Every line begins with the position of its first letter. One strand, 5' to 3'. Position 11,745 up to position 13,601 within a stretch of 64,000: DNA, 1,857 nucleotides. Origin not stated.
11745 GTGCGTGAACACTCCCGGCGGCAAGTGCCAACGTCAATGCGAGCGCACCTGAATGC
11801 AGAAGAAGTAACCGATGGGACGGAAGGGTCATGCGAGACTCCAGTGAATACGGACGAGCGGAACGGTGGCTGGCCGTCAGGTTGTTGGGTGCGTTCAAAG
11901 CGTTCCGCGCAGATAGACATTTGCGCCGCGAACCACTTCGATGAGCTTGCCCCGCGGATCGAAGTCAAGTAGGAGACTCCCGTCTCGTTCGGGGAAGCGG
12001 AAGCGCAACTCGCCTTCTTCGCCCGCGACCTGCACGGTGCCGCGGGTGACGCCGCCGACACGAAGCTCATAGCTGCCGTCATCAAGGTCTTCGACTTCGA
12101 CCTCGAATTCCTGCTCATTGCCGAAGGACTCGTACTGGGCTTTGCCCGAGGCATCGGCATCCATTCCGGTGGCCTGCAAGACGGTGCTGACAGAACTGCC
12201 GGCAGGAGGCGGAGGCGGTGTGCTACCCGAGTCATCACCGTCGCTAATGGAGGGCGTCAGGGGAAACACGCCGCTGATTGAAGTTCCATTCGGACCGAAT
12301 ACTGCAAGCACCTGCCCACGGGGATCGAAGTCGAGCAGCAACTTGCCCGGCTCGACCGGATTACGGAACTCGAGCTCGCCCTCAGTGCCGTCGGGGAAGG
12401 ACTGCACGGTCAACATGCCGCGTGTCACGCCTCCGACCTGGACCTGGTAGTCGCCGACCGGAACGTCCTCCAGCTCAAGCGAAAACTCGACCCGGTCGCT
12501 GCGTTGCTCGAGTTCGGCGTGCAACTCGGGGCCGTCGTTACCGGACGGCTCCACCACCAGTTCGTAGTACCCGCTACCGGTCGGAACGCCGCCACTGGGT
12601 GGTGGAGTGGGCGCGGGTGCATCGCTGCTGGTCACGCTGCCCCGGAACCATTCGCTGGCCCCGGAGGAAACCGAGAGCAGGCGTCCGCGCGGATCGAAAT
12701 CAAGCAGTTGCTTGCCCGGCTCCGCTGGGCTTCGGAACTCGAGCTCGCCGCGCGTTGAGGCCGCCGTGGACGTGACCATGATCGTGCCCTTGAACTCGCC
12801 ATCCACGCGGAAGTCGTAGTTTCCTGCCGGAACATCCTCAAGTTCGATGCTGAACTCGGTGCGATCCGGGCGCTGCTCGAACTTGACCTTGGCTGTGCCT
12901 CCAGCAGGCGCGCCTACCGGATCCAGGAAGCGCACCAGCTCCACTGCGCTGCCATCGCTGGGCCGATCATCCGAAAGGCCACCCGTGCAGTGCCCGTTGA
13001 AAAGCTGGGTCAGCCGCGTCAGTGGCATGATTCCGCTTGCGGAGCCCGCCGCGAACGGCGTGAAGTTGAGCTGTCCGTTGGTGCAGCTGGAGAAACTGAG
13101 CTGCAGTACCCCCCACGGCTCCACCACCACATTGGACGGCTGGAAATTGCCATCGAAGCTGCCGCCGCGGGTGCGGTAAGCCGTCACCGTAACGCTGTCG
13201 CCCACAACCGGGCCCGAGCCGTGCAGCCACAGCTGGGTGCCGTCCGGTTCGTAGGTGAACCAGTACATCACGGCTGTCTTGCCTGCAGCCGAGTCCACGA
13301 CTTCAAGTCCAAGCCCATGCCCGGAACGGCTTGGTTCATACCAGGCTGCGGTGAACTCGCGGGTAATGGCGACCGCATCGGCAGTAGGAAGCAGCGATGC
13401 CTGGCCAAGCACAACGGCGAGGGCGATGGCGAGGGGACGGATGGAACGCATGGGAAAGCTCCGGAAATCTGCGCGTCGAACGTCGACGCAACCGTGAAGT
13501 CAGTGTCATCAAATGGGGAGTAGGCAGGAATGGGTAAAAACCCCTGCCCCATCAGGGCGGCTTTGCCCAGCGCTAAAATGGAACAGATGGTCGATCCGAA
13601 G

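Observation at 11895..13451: Secreted protein built from three tandem ~105-aa repeats, co-translated with a second secreted repeat protein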

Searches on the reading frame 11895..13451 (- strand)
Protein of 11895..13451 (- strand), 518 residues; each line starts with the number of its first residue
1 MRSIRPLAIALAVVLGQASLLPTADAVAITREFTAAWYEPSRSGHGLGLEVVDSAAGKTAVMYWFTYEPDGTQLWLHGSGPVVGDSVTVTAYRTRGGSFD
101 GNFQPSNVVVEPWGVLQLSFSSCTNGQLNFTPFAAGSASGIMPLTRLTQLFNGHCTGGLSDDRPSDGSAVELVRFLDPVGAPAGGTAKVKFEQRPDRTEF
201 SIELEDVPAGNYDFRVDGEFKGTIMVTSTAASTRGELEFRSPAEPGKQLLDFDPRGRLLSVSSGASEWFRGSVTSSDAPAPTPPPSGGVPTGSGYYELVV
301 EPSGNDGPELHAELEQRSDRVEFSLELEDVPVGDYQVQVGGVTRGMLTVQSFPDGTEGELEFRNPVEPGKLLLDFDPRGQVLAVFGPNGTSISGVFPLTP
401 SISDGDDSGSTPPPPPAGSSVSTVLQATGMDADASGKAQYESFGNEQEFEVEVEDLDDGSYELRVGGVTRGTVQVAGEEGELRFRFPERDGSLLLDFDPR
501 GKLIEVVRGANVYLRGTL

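Call 3: search_protein_families(library=pfam, proteins=[window:11895-13451:-], max_evalue=1)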
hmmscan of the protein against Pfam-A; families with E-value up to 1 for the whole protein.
window:11895-13451:- (518 aa): 2 families
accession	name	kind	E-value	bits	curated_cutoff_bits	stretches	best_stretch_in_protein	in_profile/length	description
PF24170.1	Fn3-II_PB4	-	0.014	16.1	27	0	201-219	62-80/95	Straight fiber protein PB4 second Fn3-like domain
PF05748.17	Rubella_E1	-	0.12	11.6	27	1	334-371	182-219/500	Rubella membrane glycoprotein E1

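Call 8: find_homologous_proteins(query=window:11898-13451:-)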
Query window:11898-13451:- (518 aa): 732 proteins with E <= 0.001 among 8000 candidates; the best 120 are listed.
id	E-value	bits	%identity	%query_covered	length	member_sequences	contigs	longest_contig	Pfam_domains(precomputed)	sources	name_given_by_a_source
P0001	0.0e+0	1159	100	100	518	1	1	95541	PF27154.1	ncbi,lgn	-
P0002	1.6e-194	666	57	100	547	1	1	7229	-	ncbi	-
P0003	1.7e-191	655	58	100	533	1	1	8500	PF27154.1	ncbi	-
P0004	3.5e-174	598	55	97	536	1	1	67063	-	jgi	-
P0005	2.0e-162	560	51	99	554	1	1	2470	PF28587.1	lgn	-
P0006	1.2e-154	534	49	100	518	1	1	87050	-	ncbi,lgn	-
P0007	1.8e-153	530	49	100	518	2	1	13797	-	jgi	jgi:hypothetical protein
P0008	2.1e-153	530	51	95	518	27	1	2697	-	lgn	-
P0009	2.2e-152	526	50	98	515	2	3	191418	-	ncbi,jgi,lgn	jgi:hypothetical protein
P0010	2.3e-152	526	50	100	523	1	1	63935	PF27154.1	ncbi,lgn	-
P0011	3.3e-150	519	47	100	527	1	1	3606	-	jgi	jgi:hypothetical protein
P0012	3.1e-149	516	47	99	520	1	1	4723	PF28587.1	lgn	-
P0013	6.9e-147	508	49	98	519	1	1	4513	PF27154.1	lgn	-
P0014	2.2e-146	507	60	75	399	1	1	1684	-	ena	-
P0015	2.9e-146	506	48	95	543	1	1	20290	PF27154.1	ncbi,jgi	jgi:hypothetical protein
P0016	1.2e-145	504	49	97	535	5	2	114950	PF27154.1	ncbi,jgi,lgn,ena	jgi:hypothetical protein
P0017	1.9e-145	504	49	99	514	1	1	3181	PF27154.1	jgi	jgi:hypothetical protein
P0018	1.4e-144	501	49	95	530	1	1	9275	PF27154.1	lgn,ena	-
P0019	2.9e-144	500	52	72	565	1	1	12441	PF27154.1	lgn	-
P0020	8.8e-143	495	47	95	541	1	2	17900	PF27154.1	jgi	jgi:uncharacterized membrane protein YgcG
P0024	1.8e-128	448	55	72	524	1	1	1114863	-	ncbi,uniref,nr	ncbi:hypothetical protein [Chiayiivirga flava]|uniref:Uncharacterized protein n=1 Tax=Chiayiivirga f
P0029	6.7e-123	429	43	95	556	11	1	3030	PF21868.4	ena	-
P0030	5.6e-122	426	43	95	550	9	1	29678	PF21868.4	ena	-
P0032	1.4e-118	415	37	94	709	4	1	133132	PF21868.4,PF27154.1,PF28587.1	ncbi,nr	ncbi:MAG: hypothetical protein QNJ40_10295 [Xanthomonadales bacterium]|nr:hypothetical protein [Xant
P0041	5.7e-114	400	37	99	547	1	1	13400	PF28587.1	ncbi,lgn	ncbi:MAG: hypothetical protein ACWA5R_07265 [bacterium]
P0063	8.4e-109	383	36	99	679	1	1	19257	PF27154.1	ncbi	-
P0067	2.2e-108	381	44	85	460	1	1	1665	PF28587.1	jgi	jgi:hypothetical protein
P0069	1.4e-107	379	39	98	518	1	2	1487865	-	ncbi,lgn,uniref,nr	ncbi:hypothetical protein [Marinicella litoralis]|uniref:Uncharacterized protein n=1 Tax=Marinicella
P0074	4.8e-105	370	38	68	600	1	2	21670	PF21868.4,PF27154.1,PF28587.1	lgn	-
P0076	9.2e-105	369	37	100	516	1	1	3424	PF28587.1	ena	-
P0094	5.5e-97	344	36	99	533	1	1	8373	PF27154.1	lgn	-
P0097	1.7e-96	342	40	95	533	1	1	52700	PF27154.1,PF28587.1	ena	-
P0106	3.5e-94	334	40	97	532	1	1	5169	PF28587.1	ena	-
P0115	2.0e-92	329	38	95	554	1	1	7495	PF28587.1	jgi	jgi:hypothetical protein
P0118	1.8e-91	325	37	95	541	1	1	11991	PF28587.1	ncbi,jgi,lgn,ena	-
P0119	1.9e-91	325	39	96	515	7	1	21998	PF27154.1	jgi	-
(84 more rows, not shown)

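Call 9: search_protein_families(library=ncbifam, proteins=[window:11898-13451:-], max_evalue=1)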
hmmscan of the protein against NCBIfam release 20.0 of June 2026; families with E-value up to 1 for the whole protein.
window:11898-13451:- (518 aa): 1 family
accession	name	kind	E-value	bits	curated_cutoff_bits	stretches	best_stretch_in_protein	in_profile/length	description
TIGR04354.1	amphi-Trp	subfamily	0.014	15.7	31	0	187-205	47-65/67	amphi-Trp domain-containing protein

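Call 10: find_encoding_contigs(protein=P0001, flank=10000, max_places=3)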
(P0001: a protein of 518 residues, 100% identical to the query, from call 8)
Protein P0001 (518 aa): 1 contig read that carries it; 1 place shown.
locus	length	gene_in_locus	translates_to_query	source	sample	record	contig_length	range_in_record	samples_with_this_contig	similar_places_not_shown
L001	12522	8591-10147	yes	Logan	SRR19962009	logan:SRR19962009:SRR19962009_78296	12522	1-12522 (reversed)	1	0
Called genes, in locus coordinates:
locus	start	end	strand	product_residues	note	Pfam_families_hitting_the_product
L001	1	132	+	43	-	?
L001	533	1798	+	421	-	PF14312:FG-GAP_2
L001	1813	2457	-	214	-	PF00072:Response_reg, PF00196:GerE, PF08281:Sigma70_r4_2 (weak)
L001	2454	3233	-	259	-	PF07730:HisKA_3, PF13581:HATPase_c_2 (weak), PF02518:HATPase_c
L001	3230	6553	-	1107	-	PF00069:Pkinase, PF07714:PK_Tyr_Ser-Thr, PF13428:TPR_14 (weak), PF13432:TPR_16 (weak), PF13414:TPR_11 (weak), PF13424:TPR_12 (weak), PF10602:RPN7 (weak), PF13424:TPR_12 (weak), +6 more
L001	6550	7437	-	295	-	PF16697:Yop-YscD_cpl, PF00498:FHA, PF13185:GAF_2, PF01590:GAF, PF13492:GAF_3 (weak)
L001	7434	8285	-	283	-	PF20396:DUF6689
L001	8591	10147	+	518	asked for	PF27154:ORF11_beta (faint)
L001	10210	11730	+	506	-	PF18914:DUF5666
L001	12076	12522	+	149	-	?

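Call 11: find_encoding_contigs(protein=P0032, flank=8000, max_places=2)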
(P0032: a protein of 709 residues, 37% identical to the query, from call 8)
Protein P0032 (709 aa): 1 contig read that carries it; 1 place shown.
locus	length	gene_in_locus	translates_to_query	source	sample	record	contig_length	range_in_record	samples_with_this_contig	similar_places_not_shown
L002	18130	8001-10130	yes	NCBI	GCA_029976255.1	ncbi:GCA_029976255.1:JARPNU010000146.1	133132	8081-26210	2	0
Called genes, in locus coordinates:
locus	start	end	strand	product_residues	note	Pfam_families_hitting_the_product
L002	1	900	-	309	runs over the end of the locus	-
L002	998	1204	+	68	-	-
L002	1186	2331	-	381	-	PF00657:Lipase_GDSL (weak), PF13472:Lipase_GDSL_2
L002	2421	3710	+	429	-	PF04932:Wzy_C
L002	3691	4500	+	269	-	PF00535:Glycos_transf_2, PF13641:Glyco_tranf_2_3 (weak)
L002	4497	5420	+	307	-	PF03279:Lip_A_acyltrans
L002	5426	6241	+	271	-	PF01149:Fapy_DNA_glyco, PF06831:H2TH, PF06827:zf-FPG_IleRS (weak)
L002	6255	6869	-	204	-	-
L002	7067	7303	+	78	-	PF00830:Ribosomal_L28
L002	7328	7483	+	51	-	PF00471:Ribosomal_L33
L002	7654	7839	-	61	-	PF11127:YgaP-like_TM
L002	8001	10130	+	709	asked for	PF21868:GbpA_D3 (faint), PF27154:ORF11_beta (faint), PF28587:DUF8441 (faint)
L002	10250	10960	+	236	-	PF00027:cNMP_binding, PF13545:HTH_Crp_2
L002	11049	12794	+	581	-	PF02129:Peptidase_S15, PF00326:Peptidase_S9 (weak), PF12146:Hydrolase_4 (weak), PF08530:PepX_C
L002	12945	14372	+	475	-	-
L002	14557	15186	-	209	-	PF00265:TK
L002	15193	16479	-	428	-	PF02844:GARS_N, PF01071:GARS_A, PF02222:ATP-grasp (weak), PF02843:GARS_C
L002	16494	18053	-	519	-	PF02142:MGS, PF01808:AICARFT_IMPCHas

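Call 15: find_related_loci(query=A1, collection=genome_contigs, flank=10000)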
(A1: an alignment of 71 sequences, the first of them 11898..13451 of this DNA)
Query A1 (518 aa) in genome_contigs; peptide patterns used: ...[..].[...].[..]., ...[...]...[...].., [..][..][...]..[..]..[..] (x = any residue, [..] = any of these).
599 stretches matched a pattern (row limit reached: there are more); 137 encode a relative of the query (tblastn E <= 1e-3); the best 80 are kept; 80 distinct loci.
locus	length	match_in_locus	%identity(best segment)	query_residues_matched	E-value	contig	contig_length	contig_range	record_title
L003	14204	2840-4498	56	1-518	0e+0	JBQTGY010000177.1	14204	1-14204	MAG: Pseudomarimonas sp. isolate SAW311 c_000000482494, whole genome shotgun sequence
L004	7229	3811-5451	57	1-518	3e-180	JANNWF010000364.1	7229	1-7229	MAG: Pseudoxanthomonas sp. isolate VAR_34_metabat_41 VAR_34_k141_1749654, whole genome shotgun sequence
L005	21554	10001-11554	49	1-518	5e-159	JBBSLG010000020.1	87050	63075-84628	MAG: Lysobacterales bacterium isolate metawrap_LS4_57 metawrap_LS4_57_K_1570737_L_87050_cov_17.1970, whole genome shotgu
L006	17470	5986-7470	51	23-518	2e-146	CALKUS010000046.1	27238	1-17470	MAG TPA_asm: uncultured proteobacterium isolate SRR6231182_bin.62_CONCOCT_v1.1_MAG genome assembly, contig: ERZ650268.72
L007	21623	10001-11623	44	11-518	8e-128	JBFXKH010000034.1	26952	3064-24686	MAG: Lysobacterales bacterium isolate CA_2019_TPIn_70 NODE_5657_length_26952_cov_6.884362_TPIn, whole genome shotgun seq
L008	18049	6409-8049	43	29-518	1e-120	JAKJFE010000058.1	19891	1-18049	MAG: Proteobacteria bacterium isolate UR.bin165 UR_contig_6817, whole genome shotgun sequence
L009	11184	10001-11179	49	1-518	1e-114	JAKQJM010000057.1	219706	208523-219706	MAG: Pseudomonadota bacterium isolate USDV_maxbin.051 k141_879343, whole genome shotgun sequence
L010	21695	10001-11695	49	26-518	4e-114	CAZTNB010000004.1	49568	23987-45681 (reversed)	MAG TPA_asm: uncultured Gammaproteobacteria bacterium isolate SRP342105_co3_209 genome assembly, contig: NODE_404_length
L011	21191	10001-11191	48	3-518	3e-112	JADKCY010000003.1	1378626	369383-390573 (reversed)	MAG: Lysobacterales bacterium isolate OdNE_18-Q3-R46-58_MAXAC.230 tig00000264-10-13779230, whole genome shotgun sequence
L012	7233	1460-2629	48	27-518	2e-112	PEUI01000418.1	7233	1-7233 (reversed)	MAG: Lysobacterales bacterium CG02_land_8_20_14_3_00_62_12 CG02_land_8_20_14_3.00_150_scaffold_6815_c, whole genome shot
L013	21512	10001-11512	50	11-518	5e-151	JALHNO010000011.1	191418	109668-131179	MAG: Proteobacteria bacterium isolate Bin_66_1 c_000000000454, whole genome shotgun sequence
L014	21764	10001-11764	46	1-518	2e-111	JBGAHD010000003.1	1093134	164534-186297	MAG: Ahniellaceae bacterium isolate MAG_MBR_H10.40 MBRH10-40_opera_contig_11, whole genome shotgun sequence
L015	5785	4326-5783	43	29-518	9e-110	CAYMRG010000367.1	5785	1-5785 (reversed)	MAG TPA_asm: uncultured candidatus Brocadiaceae bacterium isolate SRP298887_co1_71 genome assembly, contig: NODE_17350_l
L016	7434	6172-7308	50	23-518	2e-108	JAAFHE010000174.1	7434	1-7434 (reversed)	MAG: Lysobacterales bacterium isolate bin79.metabat.ball.212 WN_Xanthomonadales_scaffold_173, whole genome shotgun seque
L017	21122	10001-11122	47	27-518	8e-108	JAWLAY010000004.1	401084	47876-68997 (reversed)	MAG: Lysobacteraceae bacterium isolate AC1.55 AC1.55.fa-4, whole genome shotgun sequence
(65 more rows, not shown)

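Call 21: search_solved_structures(query=A1, max_evalue=10, show_alignments=2)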
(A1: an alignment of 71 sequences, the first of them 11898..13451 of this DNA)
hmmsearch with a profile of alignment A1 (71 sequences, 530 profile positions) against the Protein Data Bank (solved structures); distinct sequences matched with E-value up to 10: 0.

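Call 26: predict_structure(alignment_id=A1)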
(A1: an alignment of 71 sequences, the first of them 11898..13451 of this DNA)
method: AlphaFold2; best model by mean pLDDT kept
length: 518 residues; sequences in the alignment: 71
mean_pLDDT: 88.9   pTM: 0.54
mean pLDDT of the five models: 88.9, 88.7, 88.1, 88.1, 87.2
residues with pLDDT >= 90: 346; 70-90: 126; 50-70: 23; < 50: 23
segments of 3 or more residues with pLDDT < 50: 1-3, 277-284, 405-416
pLDDT, mean of each block of 10 residues (from residue 1): 62 74 72 94 92 91 89 91 95 88 89 97 95 94 94 85 81 89 88 91 97 97 96 95 91 93 96 66 63 90 78 91 97 97 97 96 92 95 94 92 49 53 92 96 92 98 98 98 96 96 96 96
secondary structure, 60 per line:
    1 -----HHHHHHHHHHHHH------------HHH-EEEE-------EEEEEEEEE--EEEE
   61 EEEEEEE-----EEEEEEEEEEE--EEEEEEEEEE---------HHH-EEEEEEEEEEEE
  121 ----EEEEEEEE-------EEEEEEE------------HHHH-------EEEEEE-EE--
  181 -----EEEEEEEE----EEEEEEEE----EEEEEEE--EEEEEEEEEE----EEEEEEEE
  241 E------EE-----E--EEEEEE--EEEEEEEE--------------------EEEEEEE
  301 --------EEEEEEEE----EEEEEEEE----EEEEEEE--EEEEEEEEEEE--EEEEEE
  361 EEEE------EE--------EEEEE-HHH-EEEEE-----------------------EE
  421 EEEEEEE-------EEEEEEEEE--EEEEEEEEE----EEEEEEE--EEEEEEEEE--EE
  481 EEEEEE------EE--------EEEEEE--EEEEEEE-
elements in order: H6-18 E35-38 E46-54 E57-67 E73-83 E86-95 E109-120 E125-132 E140-146 H159-162 E170-175 E186-193 E198-205 E210-216 E219-228 E233-241 E258-263 E266-273 E294-300 E309-316 E321-328 E333-339 E342-352 E355-364 E381-385 E391-395 E419-427 E435-443 E446-454 E459-465 E468-476 E479-486 E503-508 E511-517

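Call 28: fold_search(model_id=the predicted structure, library=pdb)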
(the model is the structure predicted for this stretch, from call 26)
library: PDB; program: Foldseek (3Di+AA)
matches with E <= 10: 902; with E <= 0.001: 0
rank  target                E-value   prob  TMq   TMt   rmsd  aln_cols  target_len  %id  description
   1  5mol_A                6.0e-03  0.66  0.12  0.18  20.6       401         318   11  Human IgE-Fc crystal structure (released 2018-01-10)
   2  6dtk_E                1.1e-02  0.99  0.15  0.24  14.6       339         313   12  Heterodimers of FALS mutant SOD enzyme (released 2019-06-19)
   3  1jmx_A                1.4e-02  0.51  0.12  0.13  28.4       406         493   12  crystal structure of a quinohemoprotein amine dehydrogenase from pseudomonas putida (released 2002-01-16)
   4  6dtk_C                1.7e-02  0.99  0.15  0.24  13.9       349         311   11  Heterodimers of FALS mutant SOD enzyme (released 2019-06-19)
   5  4bd4_A                2.1e-02  1.00  0.16  0.60   5.1       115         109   18  Monomeric Human Cu,Zn Superoxide dismutase, loops IV and VII deleted, apo form, mutant H43F (released 2013-02-27)
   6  9kf6                  2.1e-02  0.21  0.10  0.11  24.4       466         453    8  Crystal structure of the reaction intermediate of Streptomyces sp. sulfotransferase Cpz4 involved in caprazamycins synth (released 2025-11-05)
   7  6ke6_AG               2.5e-02  0.12  0.11  0.08  21.4       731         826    8  3.4 angstrom cryo-EM structure of yeast 90S small subunit preribosome (released 2020-08-05)
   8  5wlc_LH               2.5e-02  0.11  0.09  0.07  21.6       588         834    7  The complete structure of the small subunit processome (released 2017-09-27)
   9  4bd4_D                2.6e-02  1.00  0.16  0.68   4.5       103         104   16  Monomeric Human Cu,Zn Superoxide dismutase, loops IV and VII deleted, apo form, mutant H43F (released 2013-02-27)
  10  6dtk_A                2.6e-02  0.96  0.14  0.22  14.8       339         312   11  Heterodimers of FALS mutant SOD enzyme (released 2019-06-19)
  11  9bd8_A                2.6e-02  0.08  0.08  0.09  27.6       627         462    8  ApoB 100 beta barrel bound to LDLR beta propeller (released 2024-12-25)
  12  4bd4_C                2.7e-02  1.00  0.15  0.65   4.7       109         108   17  Monomeric Human Cu,Zn Superoxide dismutase, loops IV and VII deleted, apo form, mutant H43F (released 2013-02-27)
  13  6eyo_B                2.7e-02  0.47  0.12  0.19  23.6       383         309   11  Structure of extended IgE-Fc in complex with two anti-IgE Fabs (released 2018-08-15)
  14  9qk2_F                3.8e-02  0.11  0.10  0.08  28.3       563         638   10  Structure of the Complement classical and lectin pathway C3 convertase in complex with substrate C3 (released 2025-12-24)
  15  6f2p                  4.2e-02  0.12  0.11  0.07  24.9       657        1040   10  Structure of Paenibacillus xanthan lyase to 2.6 A resolution (released 2018-12-05)
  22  4bd4_G                6.3e-02  1.00  0.15  0.61   5.1       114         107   18  Monomeric Human Cu,Zn Superoxide dismutase, loops IV and VII deleted, apo form, mutant H43F (released 2013-02-27)
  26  4bd4_E                8.7e-02  1.00  0.16  0.65   4.9       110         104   18  Monomeric Human Cu,Zn Superoxide dismutase, loops IV and VII deleted, apo form, mutant H43F (released 2013-02-27)
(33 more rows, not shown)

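Call 67: list_cluster_members(proteins=[P0001, P0024, P0069])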
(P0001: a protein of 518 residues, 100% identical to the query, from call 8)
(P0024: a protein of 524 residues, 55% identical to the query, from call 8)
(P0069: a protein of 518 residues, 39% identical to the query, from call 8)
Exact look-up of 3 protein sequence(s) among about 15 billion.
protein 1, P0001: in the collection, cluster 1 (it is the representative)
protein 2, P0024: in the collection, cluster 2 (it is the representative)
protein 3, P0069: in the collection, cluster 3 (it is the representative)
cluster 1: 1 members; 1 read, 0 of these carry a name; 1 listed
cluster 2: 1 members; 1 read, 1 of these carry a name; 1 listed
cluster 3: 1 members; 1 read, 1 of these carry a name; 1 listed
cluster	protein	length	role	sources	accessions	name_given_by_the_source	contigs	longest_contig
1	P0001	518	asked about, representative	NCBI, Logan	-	-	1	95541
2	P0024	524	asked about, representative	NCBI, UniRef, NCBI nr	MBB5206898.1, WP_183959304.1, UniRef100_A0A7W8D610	hypothetical protein [Chiayiivirga flava] | Uncharacterized protein n=1 Tax=Chiayiivirga flava TaxID=659595 RepID=A0A7W8D610_9GAMM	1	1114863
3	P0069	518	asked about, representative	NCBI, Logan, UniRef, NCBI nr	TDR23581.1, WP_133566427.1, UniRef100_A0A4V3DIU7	hypothetical protein [Marinicella litoralis] | Uncharacterized protein n=1 Tax=Marinicella litoralis TaxID=644220 RepID=A0A4V3DIU7_9GAMM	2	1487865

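Call 85: search_protein_families(library=padloc, proteins=[window:11898-13451:-], max_evalue=0.001)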
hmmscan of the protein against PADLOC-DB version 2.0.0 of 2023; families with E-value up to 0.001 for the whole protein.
window:11898-13451:- (518 aa): 0 families
